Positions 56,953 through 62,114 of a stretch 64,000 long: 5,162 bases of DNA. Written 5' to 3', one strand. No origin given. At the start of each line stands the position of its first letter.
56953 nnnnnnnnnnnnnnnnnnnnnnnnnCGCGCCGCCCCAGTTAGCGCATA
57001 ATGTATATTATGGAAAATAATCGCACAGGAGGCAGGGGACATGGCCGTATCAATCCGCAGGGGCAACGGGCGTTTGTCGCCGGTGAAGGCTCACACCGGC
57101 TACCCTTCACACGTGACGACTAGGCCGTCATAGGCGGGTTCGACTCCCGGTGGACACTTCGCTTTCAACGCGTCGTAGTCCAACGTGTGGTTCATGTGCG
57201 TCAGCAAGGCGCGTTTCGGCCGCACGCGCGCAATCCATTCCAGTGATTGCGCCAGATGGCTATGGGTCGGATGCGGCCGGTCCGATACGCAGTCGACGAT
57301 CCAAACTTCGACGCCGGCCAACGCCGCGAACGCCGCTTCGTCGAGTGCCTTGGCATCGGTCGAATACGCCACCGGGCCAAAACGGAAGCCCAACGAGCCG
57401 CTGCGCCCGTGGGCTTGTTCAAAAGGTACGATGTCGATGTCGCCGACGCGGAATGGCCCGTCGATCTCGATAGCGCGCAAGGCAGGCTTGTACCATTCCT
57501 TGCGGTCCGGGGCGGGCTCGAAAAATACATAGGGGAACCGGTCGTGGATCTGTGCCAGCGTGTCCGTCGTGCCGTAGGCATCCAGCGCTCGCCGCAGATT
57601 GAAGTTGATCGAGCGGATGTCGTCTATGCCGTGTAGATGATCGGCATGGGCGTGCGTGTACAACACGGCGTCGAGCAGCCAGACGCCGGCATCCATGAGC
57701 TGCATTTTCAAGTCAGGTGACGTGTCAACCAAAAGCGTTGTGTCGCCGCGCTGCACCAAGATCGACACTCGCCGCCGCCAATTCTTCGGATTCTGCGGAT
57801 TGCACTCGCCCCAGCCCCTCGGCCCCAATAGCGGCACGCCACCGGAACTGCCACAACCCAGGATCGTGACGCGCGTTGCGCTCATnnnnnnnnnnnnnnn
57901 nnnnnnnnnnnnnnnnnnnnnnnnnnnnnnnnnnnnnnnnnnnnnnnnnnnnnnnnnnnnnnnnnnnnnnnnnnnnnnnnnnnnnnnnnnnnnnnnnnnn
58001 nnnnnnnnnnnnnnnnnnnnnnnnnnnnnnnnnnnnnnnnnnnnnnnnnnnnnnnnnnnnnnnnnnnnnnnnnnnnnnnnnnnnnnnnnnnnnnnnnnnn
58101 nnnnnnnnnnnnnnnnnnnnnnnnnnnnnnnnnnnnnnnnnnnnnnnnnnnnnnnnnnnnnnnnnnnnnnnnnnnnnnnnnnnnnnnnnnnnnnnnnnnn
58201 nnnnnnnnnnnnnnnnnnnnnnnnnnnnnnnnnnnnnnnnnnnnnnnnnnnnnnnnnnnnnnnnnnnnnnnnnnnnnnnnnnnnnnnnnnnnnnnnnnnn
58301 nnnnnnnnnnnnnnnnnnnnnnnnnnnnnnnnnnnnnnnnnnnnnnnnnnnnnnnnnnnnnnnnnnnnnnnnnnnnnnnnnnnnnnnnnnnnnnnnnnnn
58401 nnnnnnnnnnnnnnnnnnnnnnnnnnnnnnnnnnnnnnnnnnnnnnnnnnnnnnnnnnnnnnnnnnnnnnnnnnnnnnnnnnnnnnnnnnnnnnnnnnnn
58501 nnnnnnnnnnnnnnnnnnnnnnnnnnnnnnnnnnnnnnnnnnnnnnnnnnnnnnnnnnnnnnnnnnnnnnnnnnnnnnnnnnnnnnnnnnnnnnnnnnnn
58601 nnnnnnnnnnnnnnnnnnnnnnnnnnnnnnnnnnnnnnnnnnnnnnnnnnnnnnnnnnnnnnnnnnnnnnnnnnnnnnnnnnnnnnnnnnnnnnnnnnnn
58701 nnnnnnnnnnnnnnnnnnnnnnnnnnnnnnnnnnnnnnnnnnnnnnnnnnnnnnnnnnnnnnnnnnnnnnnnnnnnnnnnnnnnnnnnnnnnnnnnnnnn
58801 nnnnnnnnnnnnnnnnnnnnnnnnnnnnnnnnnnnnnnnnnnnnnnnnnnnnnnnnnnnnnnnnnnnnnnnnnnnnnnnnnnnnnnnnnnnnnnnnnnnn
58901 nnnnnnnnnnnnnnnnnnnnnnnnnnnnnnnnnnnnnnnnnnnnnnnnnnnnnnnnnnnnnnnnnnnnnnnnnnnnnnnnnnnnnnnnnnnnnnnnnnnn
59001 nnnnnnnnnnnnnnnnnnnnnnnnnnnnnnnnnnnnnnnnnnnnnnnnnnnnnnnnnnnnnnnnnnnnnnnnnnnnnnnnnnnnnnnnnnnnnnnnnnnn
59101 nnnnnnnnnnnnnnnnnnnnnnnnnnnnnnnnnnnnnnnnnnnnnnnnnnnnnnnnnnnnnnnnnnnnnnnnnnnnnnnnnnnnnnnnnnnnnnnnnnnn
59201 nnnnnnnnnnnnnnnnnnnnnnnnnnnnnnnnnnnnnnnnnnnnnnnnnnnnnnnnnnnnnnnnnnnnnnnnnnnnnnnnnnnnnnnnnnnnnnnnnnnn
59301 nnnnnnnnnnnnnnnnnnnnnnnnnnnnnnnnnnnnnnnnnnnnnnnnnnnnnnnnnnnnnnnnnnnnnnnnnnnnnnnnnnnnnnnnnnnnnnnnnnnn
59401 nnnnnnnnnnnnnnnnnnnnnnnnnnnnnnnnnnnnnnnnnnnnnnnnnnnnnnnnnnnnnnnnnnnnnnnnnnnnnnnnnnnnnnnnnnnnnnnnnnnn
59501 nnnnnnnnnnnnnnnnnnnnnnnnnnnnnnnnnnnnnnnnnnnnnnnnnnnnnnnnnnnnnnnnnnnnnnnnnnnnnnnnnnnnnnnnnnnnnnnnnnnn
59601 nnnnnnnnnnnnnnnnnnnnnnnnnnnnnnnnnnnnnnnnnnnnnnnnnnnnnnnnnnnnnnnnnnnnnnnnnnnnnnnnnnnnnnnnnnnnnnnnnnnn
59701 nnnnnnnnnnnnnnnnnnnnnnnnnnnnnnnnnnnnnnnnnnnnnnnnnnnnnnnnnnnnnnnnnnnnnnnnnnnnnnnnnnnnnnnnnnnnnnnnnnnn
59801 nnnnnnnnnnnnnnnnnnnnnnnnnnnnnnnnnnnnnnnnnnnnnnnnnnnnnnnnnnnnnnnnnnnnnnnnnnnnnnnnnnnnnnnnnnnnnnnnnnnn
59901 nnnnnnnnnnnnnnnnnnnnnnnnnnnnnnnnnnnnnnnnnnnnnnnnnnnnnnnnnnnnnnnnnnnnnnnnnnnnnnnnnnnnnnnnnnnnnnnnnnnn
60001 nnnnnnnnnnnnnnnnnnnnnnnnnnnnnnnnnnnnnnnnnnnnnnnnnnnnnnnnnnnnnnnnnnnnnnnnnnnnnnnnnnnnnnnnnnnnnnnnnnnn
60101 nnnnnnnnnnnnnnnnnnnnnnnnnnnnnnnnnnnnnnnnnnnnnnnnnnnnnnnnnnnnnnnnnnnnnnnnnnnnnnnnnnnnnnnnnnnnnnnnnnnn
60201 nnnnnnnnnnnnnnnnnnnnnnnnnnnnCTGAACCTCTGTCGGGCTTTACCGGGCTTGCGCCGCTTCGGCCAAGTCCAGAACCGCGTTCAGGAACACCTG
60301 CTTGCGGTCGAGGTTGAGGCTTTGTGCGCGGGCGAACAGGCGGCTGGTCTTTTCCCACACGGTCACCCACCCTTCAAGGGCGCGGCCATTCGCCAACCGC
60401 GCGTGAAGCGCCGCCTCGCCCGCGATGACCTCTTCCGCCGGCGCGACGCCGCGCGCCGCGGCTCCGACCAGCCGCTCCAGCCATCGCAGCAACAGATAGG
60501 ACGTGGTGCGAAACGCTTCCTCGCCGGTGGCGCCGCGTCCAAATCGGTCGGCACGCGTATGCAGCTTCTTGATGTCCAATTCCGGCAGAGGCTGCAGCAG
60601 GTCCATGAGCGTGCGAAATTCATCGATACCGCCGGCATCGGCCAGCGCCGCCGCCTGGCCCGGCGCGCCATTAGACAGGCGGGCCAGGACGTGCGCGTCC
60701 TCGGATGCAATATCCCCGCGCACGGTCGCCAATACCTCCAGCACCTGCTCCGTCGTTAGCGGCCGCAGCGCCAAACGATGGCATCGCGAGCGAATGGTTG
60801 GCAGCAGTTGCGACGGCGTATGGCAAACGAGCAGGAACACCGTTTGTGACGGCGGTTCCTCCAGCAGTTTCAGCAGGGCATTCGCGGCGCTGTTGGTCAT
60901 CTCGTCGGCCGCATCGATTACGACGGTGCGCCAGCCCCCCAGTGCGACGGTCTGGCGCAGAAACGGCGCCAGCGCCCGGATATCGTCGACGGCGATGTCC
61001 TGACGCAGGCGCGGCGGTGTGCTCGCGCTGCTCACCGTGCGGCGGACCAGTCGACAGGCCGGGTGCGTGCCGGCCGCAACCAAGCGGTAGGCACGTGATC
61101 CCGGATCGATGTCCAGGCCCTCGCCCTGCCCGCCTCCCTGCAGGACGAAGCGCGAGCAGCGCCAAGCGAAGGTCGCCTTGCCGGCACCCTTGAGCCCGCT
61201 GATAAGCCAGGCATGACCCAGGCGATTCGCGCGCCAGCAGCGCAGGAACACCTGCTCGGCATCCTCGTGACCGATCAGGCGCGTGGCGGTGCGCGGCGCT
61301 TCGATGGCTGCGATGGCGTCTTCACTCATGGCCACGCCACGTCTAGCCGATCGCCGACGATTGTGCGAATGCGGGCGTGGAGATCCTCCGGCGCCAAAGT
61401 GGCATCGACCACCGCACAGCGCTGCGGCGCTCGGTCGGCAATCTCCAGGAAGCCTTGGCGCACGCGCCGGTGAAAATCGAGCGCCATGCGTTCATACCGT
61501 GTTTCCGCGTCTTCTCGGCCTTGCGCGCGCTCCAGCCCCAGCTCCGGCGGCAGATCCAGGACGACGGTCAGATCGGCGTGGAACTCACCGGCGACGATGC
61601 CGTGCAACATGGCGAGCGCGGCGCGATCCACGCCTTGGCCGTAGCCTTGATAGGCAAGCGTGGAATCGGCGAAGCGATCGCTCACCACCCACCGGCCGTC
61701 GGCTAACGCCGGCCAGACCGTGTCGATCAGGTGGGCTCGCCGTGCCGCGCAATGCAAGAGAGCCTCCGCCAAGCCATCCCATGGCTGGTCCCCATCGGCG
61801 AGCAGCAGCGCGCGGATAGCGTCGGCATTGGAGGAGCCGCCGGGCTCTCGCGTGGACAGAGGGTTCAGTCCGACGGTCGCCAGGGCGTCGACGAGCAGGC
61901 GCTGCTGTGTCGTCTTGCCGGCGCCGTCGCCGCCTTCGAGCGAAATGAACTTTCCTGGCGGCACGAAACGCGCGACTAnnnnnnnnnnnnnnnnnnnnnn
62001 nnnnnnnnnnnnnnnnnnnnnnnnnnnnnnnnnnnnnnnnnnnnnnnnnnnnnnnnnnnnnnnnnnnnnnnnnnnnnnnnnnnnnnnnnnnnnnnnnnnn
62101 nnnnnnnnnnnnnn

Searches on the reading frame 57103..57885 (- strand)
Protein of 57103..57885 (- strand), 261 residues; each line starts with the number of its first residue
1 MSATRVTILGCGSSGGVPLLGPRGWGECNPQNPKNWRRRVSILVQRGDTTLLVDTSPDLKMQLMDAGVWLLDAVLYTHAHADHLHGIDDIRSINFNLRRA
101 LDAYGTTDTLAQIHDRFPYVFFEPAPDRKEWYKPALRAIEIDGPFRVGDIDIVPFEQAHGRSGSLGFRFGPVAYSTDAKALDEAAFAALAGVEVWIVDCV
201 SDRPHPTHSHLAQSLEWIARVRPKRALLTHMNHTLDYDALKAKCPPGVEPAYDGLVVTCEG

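Call 41: search_protein_families(library=pfam, proteins=[window:57103-57885:-], max_evalue=0.0001)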
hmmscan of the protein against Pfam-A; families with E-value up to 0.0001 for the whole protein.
window:57103-57885:- (261 aa): 2 families
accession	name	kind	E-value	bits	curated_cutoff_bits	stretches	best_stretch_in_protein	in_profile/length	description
PF12706.13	Lactamase_B_2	-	1.3e-35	123.3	27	1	49-231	1-200/200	Beta-lactamase superfamily domain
PF00753.33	Lactamase_B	-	4.3e-08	33.8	22.7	1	39-94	6-67/196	Metallo-beta-lactamase superfamily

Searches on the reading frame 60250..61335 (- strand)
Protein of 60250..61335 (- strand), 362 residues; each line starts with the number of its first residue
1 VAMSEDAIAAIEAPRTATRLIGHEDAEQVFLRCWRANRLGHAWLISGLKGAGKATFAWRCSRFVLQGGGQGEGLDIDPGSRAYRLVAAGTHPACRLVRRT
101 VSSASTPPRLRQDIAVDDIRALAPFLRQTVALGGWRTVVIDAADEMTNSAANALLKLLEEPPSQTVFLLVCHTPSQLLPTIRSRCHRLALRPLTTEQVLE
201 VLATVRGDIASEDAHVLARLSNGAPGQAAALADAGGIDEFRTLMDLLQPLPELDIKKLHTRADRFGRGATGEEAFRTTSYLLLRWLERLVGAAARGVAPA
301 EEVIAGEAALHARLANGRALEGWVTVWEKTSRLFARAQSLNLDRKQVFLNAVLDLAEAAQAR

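Call 41: search_protein_families(library=pfam, proteins=[window:60250-61335:-], max_evalue=0.0001)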
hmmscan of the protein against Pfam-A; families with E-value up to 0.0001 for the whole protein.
window:60250-61335:- (362 aa): 1 family
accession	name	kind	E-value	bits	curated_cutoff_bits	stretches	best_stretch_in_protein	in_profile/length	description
PF13177.12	DNA_pol3_delta2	-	3.2e-33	115.4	27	1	23-193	2-160/161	DNA polymerase III, delta subunit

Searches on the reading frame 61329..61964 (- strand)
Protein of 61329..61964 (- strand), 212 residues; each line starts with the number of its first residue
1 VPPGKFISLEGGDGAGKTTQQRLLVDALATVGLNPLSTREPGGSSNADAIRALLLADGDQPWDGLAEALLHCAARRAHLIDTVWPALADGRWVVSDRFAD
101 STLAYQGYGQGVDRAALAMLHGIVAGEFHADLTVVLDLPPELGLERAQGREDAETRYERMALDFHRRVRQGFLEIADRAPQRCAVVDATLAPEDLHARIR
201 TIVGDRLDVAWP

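Call 41: search_protein_families(library=pfam, proteins=[window:61329-61964:-], max_evalue=0.0001)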
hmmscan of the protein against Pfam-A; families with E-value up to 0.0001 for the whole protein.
window:61329-61964:- (212 aa): 1 family
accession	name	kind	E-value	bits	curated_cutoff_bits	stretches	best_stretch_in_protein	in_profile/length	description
PF02223.23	Thymidylate_kin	-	1.7e-42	145.7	27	1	9-199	1-185/185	Thymidylate kinase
